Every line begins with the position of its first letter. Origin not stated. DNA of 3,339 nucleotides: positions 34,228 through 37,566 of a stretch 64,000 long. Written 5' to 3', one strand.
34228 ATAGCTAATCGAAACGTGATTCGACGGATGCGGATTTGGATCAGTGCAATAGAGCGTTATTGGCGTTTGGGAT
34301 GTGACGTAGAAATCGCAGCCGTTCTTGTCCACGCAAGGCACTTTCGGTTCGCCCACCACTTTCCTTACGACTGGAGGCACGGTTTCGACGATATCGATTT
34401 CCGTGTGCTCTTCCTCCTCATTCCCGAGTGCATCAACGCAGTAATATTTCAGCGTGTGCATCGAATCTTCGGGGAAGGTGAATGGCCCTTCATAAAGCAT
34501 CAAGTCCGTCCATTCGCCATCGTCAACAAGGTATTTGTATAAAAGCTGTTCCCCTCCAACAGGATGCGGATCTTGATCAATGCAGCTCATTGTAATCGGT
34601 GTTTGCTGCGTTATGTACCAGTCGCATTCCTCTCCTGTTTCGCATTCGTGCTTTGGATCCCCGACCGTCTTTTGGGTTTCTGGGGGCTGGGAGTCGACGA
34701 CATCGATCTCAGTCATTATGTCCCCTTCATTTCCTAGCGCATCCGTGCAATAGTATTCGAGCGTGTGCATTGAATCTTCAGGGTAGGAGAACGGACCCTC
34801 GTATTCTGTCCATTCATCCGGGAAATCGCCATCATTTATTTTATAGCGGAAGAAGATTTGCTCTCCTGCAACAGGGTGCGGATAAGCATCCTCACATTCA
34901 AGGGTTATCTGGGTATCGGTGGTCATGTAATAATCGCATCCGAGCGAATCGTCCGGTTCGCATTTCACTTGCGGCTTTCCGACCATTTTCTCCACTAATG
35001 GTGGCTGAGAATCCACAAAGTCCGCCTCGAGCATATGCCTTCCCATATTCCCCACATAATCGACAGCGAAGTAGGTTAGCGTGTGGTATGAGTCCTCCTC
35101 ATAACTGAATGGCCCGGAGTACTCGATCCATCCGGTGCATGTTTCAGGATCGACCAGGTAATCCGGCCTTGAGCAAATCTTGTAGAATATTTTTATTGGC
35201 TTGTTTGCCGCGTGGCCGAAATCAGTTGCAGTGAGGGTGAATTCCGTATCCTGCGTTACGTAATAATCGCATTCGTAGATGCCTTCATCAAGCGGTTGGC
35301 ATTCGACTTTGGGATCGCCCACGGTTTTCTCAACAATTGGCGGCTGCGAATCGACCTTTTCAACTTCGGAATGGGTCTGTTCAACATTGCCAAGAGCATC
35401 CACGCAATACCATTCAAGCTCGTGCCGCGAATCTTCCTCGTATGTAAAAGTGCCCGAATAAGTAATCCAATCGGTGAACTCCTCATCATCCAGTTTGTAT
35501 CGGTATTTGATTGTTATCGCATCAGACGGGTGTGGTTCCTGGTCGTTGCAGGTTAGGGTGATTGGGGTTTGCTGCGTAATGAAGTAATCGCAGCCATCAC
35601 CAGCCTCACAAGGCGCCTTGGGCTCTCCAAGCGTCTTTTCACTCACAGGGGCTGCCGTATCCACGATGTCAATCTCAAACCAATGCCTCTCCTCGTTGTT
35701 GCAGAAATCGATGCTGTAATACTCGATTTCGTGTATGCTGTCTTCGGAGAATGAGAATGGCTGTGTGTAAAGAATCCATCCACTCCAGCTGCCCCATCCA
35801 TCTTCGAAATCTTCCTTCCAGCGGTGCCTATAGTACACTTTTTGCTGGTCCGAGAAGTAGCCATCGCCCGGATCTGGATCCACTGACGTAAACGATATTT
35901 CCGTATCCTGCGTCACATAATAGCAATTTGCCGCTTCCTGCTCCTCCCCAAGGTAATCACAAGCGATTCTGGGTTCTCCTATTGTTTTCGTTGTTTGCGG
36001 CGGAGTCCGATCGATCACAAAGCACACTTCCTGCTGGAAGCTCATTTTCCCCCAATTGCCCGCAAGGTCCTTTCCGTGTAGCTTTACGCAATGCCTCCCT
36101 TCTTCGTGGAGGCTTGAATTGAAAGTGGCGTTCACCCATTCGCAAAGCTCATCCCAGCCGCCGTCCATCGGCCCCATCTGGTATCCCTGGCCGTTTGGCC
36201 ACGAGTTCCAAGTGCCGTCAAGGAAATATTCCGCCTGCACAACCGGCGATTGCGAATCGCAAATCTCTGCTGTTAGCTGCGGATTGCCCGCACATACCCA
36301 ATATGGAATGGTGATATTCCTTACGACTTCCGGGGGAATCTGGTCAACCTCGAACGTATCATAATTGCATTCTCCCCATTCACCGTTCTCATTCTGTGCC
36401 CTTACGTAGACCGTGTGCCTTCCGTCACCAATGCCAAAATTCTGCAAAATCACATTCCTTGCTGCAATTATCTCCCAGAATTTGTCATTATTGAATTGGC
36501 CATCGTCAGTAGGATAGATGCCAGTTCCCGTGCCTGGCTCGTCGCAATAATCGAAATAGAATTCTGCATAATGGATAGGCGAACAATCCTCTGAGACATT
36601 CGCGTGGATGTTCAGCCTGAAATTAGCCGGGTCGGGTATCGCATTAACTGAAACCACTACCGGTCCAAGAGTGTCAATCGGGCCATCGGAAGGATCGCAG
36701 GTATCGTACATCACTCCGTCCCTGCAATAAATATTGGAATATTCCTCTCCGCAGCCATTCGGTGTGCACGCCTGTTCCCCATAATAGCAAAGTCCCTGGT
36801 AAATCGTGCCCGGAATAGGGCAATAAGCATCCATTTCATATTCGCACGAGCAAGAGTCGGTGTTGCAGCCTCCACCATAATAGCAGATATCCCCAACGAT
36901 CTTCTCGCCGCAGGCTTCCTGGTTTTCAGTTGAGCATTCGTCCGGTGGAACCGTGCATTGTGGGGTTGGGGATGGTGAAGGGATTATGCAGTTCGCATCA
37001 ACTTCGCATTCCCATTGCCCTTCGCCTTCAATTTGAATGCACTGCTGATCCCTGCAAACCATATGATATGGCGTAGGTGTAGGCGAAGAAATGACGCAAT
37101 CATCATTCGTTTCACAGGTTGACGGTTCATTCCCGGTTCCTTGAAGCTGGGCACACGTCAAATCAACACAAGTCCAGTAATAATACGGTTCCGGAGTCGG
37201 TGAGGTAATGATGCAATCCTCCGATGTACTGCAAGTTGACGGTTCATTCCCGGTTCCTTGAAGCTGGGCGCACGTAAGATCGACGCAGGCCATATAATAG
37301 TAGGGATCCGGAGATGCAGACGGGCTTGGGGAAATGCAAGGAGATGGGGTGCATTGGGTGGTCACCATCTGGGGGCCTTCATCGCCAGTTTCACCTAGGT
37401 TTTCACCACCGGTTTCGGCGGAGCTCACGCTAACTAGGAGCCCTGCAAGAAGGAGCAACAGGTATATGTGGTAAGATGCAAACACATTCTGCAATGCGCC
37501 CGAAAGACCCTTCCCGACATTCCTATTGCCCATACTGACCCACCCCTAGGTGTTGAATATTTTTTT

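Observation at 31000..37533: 2177-aa surface protein: triplicated Cys module, about 12 Ig-like tandem repeats, glycosylation-type stalk and C-terminal TM anchor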

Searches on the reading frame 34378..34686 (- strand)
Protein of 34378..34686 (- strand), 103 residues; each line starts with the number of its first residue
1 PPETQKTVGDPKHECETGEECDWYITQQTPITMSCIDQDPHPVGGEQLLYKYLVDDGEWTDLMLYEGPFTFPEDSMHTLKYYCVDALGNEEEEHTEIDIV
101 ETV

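Call 50: find_homologous_proteins(query=A4, max_evalue=0.001)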
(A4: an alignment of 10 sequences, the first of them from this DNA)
Query A4 (10 sequences): 287 candidates shared short words with the query, none scored E <= 0.001.

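Call 51: search_solved_structures(query=A4, max_evalue=10, show_alignments=2)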
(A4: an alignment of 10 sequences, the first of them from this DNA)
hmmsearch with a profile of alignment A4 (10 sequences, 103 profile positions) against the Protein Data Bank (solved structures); distinct sequences matched with E-value up to 10: 1.
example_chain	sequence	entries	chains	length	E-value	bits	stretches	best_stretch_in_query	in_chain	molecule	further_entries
2jya_A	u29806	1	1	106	0.76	13.8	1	26-73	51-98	Uncharacterized protein Atu1810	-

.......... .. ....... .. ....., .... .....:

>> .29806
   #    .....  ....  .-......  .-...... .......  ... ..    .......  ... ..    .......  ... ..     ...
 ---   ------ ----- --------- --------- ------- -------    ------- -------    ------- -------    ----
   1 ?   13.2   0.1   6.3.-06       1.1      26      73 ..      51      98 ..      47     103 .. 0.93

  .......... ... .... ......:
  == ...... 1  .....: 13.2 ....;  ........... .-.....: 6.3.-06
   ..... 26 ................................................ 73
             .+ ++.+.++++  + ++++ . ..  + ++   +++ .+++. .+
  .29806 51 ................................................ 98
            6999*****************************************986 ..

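Call 75: search_protein_families(library=ncbifam, alignment_id=A4, max_evalue=0.01)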
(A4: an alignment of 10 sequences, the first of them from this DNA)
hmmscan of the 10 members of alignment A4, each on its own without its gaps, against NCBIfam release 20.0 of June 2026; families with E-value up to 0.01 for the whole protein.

A. member 1, seq(103 aa): 1 family
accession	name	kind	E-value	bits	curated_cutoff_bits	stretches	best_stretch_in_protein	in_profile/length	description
NF047446.1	barrel_OmpL47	domain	2e-07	31.3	40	1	51-95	22-63/68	OmpL47-type beta-barrel domain-containing protein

B. families by the number of members that match (of 10 scanned): 1 family
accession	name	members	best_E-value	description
NF047446.1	barrel_OmpL47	9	2e-08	OmpL47-type beta-barrel domain-containing protein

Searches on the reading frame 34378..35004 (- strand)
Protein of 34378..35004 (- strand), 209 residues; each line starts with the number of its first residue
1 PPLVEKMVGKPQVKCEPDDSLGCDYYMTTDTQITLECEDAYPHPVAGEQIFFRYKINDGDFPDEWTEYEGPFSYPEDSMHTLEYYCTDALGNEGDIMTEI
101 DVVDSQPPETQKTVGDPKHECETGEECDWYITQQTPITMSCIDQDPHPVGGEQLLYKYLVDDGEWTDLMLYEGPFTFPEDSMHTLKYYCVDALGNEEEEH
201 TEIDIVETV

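Call 31: predict_structure(alignment_id=A2)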
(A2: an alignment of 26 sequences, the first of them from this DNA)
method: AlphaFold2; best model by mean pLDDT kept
length: 209 residues; sequences in the alignment: 26
mean_pLDDT: 96.6   pTM: 0.85
mean pLDDT of the five models: 96.6, 96.6, 95.6, 95.7, 95.5
residues with pLDDT >= 90: 200; 70-90: 9; 50-70: 0; < 50: 0
segments of 3 or more residues with pLDDT < 50: none
pLDDT, mean of each block of 10 residues (from residue 1): 97 96 97 97 94 98 98 98 98 97 98 97 90 98 93 98 97 97 98 98 96
secondary structure, 60 per line:
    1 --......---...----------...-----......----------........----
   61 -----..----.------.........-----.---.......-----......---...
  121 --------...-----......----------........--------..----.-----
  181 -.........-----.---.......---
elements in order: E3-8 E12-14 E25-27 E33-38 E49-56 E79-87 E97-103 E109-114 E118-120 E129-131 E137-142 E153-160 E182-190 E200-206

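Call 37: fold_search(model_id=the predicted structure, library=pdb)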
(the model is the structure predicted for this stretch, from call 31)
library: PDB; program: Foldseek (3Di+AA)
matches with E <= 10: 1426; with E <= 0.001: 32
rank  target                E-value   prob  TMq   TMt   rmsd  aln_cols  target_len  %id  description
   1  2yn3_A                5.2e-05  1.00  0.57  0.45   8.3       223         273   15  Structural insight into the giant calcium-binding adhesin SiiE: implications for the adhesion of Salmonella enterica t (released 2013-04-03)
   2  2vkx_E                5.8e-05  1.00  0.35  0.36  11.3       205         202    9  Human NCAM, FN3 domains 1 and 2, M610R mutant (released 2008-02-26)
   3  2yn5_B                7.4e-05  1.00  0.55  0.43   8.7       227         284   15  Structural insight into the giant calcium-binding adhesin SiiE: implications for the adhesion of Salmonella enterica t (released 2013-04-03)
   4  4be5_A                1.3e-04  1.00  0.27  0.26  20.8       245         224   12  V. cholera biofilm scaffolding protein RbmA (released 2013-12-18)
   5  2yn5_A                1.5e-04  1.00  0.57  0.44   8.7       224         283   16  Structural insight into the giant calcium-binding adhesin SiiE: implications for the adhesion of Salmonella enterica t (released 2013-04-03)
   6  2vkw_B                1.9e-04  1.00  0.33  0.35  14.1       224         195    9  Human NCAM, FN3 domains 1 and 2 (released 2008-02-26)
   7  7mro                  1.9e-04  1.00  0.39  0.30   7.5       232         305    7  Zebrafish CNTN4 FN1-FN3 domains (released 2022-01-05)
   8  6fg9_A                2.3e-04  1.00  0.41  0.13   7.8       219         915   10  Mouse SORCS2 ectodomain (sortilin related VPS10 domain containing receptor 2) (released 2018-08-01)
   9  4i18_R                2.9e-04  1.00  0.32  0.33   9.7       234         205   12  Crystal structure of human prolactin receptor complexed with Fab fragment (released 2013-11-20)
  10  9e7m_Ja               3.1e-04  1.00  0.33  0.12  10.8       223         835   12  In situ cryoEM structure of bacteriophage Ur-lambda tail tip complex (released 2025-11-05)
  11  8iyk_F                3.6e-04  1.00  0.33  0.12  10.7       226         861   11  Tail tip conformation 1 of phage lambda tail (released 2023-10-18)
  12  8xci_F                3.8e-04  1.00  0.32  0.21  11.4       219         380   10  Open state of central tail fiber of bacteriophage lambda upon binding to LamB (released 2024-05-01)
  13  8afo_A                4.0e-04  1.00  0.47  0.49   9.2       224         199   11  Structure of fibronectin 2 and 3 of L1CAM at 2.0 Angstrom (released 2023-03-08)
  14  5x83_B                4.0e-04  1.00  0.38  0.39   8.1       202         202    8  Structure of DCC FN456 domains (released 2017-09-06)
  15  5x83_D                4.4e-04  1.00  0.37  0.39   8.0       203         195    8  Structure of DCC FN456 domains (released 2017-09-06)
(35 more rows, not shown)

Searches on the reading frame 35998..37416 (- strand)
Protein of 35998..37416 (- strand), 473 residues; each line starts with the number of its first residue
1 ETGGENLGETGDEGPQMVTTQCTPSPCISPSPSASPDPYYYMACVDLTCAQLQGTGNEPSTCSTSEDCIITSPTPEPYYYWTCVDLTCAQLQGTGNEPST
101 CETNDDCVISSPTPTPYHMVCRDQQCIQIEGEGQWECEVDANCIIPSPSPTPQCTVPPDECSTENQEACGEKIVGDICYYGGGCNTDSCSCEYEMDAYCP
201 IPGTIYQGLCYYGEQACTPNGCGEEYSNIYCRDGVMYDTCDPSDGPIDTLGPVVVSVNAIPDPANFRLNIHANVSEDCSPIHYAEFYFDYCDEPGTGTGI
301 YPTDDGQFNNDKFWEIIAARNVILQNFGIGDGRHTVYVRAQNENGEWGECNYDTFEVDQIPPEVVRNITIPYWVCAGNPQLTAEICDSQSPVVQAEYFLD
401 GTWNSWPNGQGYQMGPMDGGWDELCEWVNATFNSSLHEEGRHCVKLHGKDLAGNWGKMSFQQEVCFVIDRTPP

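Call 43: predict_structure(alignment_id=A3)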
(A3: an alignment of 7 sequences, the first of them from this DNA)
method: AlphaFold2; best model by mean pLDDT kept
length: 473 residues; sequences in the alignment: 7
mean_pLDDT: 69.2   pTM: 0.40
mean pLDDT of the five models: 69.2, 66.7, 66.0, 65.6, 60.3
residues with pLDDT >= 90: 79; 70-90: 188; 50-70: 86; < 50: 120
segments of 3 or more residues with pLDDT < 50: 1-14, 16-32, 71-75, 110-116, 140-160, 196-247
pLDDT, mean of each block of 10 residues (from residue 1): 39 40 44 62 85 83 77 57 83 79 71 51 64 56 40 41 53 52 54 50 43 39 36 39 48 89 82 81 92 92 75 82 87 90 86 84 83 83 89 89 66 92 92 87 89 74 85 73
secondary structure, 60 per line:
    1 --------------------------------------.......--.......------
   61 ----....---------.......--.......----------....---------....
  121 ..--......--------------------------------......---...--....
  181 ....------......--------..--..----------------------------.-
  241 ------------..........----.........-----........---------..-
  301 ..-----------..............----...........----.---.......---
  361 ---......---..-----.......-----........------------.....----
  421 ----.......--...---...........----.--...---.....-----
elements in order: E39-45 E48-54 H65-68 E78-84 E87-93 H104-107 E117-122 E125-130 H163-168 E172-174 E177-184 E191-196 E253-262 E267-275 E281-288 E314-323 H324-327 E332-342 E351-357 E364-369 E380-386 E392-399 E412-416 E425-431 E440-450 E464-468

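Call 46: find_related_loci(query=A3, collection=genome_contigs, flank=10000)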
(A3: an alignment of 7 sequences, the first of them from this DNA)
Query A3 (473 aa) in genome_contigs; peptide patterns used: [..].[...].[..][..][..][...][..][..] (x = any residue, [..] = any of these).
25 stretches matched a pattern; 11 encode a relative of the query (tblastn E <= 1e-3); 11 distinct loci.
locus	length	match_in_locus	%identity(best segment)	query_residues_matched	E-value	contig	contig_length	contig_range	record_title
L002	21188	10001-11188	58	88-473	6e-148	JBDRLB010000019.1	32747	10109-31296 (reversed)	MAG: Candidatus Micrarchaeota archaeon isolate MEGAHIT-group-1.75 k141_2820927, whole genome shotgun sequence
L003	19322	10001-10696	36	248-473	5e-34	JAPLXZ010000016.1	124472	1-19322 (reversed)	MAG: Candidatus Pacearchaeota archaeon isolate LacPavin_0920_SED3_MAG_32_16 LacPavin_0920_SED3_scaffold_556896, whole ge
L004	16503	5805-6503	37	248-473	3e-33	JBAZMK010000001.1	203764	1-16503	MAG: Candidatus Pacearchaeota archaeon isolate SO_2017_LW4_40 scaffold_205_c1_LW137-91_2017, whole genome shotgun sequen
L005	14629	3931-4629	35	248-473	2e-31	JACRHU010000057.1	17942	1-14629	MAG: Candidatus Pacearchaeota archaeon isolate NC_groundwater_1785_Pr3_B-0.1um_33_39 SR-2_scaffold_141_2448718, whole ge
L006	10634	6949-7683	32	248-473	2e-29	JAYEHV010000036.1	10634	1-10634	MAG: Nanoarchaeota archaeon isolate MAG208 MAG208_36, whole genome shotgun sequence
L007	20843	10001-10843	30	216-473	2e-27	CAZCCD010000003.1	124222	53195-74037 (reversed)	MAG TPA_asm: Candidatus Woesearchaeota archaeon isolate binchicken_co38_509 genome assembly, contig: NODE_392_length_124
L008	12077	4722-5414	33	251-473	3e-26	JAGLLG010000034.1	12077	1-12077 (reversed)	MAG: Candidatus Pacearchaeota archaeon isolate RS_5_10 ROV157_5.bin.10.fa_34, whole genome shotgun sequence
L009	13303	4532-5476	53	160-473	1e-108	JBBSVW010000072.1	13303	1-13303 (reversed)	MAG: Candidatus Micrarchaeota archaeon isolate H43-bin164_1 H43_bin164_1_000000000072, whole genome shotgun sequence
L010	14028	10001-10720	30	248-473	5e-19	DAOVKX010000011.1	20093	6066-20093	MAG TPA_asm: Candidatus Nanohaloarchaea archaeon isolate CSMAG_1430 CSMAG_1430_k141_2798542_length_20093_cov_9.0000, who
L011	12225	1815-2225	26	314-473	3e-6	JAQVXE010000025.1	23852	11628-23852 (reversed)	MAG: Bacillota bacterium isolate STF2_119 NODE_4973_length_23852_cov_6.104531_Sandtown_F2, whole genome shotgun sequence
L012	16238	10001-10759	32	230-473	4e-29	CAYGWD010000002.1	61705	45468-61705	MAG TPA_asm: uncultured archaeon isolate ERP119294_co1_153 genome assembly, contig: NODE_474_length_61705_cov_13.885661,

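Call 47: fold_search(model_id=the predicted structure, library=pdb)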
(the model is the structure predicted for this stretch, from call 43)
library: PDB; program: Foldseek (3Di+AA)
matches with E <= 10: 1946; with E <= 0.001: 168
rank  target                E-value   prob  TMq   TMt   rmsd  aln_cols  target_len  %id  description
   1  2yn3_A                2.3e-07  1.00  0.26  0.41   6.7       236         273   16  Structural insight into the giant calcium-binding adhesin SiiE: implications for the adhesion of Salmonella enterica t (released 2013-04-03)
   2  2yn5_B                2.7e-07  1.00  0.26  0.38   6.8       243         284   15  Structural insight into the giant calcium-binding adhesin SiiE: implications for the adhesion of Salmonella enterica t (released 2013-04-03)
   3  2yn5_A                3.0e-07  1.00  0.26  0.39   6.4       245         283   15  Structural insight into the giant calcium-binding adhesin SiiE: implications for the adhesion of Salmonella enterica t (released 2013-04-03)
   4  2yn3_C                4.5e-07  1.00  0.28  0.41   6.2       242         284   15  Structural insight into the giant calcium-binding adhesin SiiE: implications for the adhesion of Salmonella enterica t (released 2013-04-03)
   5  3pdd                  1.2e-06  1.00  0.27  0.56   5.5       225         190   16  Structures of Clostridium thermocellum CbhA fibronectin(III)-like modules (released 2011-11-23)
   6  4be6_A                1.2e-06  1.00  0.14  0.25  19.1       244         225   15  V. cholera biofilm scaffolding protein RbmA (released 2013-12-18)
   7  4kkr_A                1.3e-06  1.00  0.13  0.25  20.0       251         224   13  Crystal structure of Vibrio cholerae RbmA (crystal form 3) (released 2013-05-22)
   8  3tgx_E                1.4e-06  1.00  0.17  0.33  11.6       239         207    8  IL-21:IL21R complex (released 2012-02-15)
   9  6vs7_A                1.6e-06  1.00  0.16  0.18  18.2       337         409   11  Sialic acid binding region of Streptococcus Sanguinis SK1 adhesin (released 2020-08-26)
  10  4kkp_B                1.8e-06  1.00  0.15  0.27  19.1       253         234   14  Crystal structure of Vibrio cholerae RbmA (crystal form 2) (released 2013-05-22)
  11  3tgx_C                2.8e-06  1.00  0.17  0.35  11.3       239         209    9  IL-21:IL21R complex (released 2012-02-15)
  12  7mro                  3.8e-06  1.00  0.17  0.24  12.9       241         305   13  Zebrafish CNTN4 FN1-FN3 domains (released 2022-01-05)
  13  4kkp_A                4.2e-06  1.00  0.14  0.25  19.6       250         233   15  Crystal structure of Vibrio cholerae RbmA (crystal form 2) (released 2013-05-22)
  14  7mrk_D                5.0e-06  1.00  0.17  0.24  13.1       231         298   14  Chicken CNTN4 APP complex (released 2022-01-05)
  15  5g50_B                5.0e-06  1.00  0.14  0.24  19.8       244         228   15  Vibrio cholerae scaffolding protein RbmA in complex with magnesium. (released 2017-11-29)
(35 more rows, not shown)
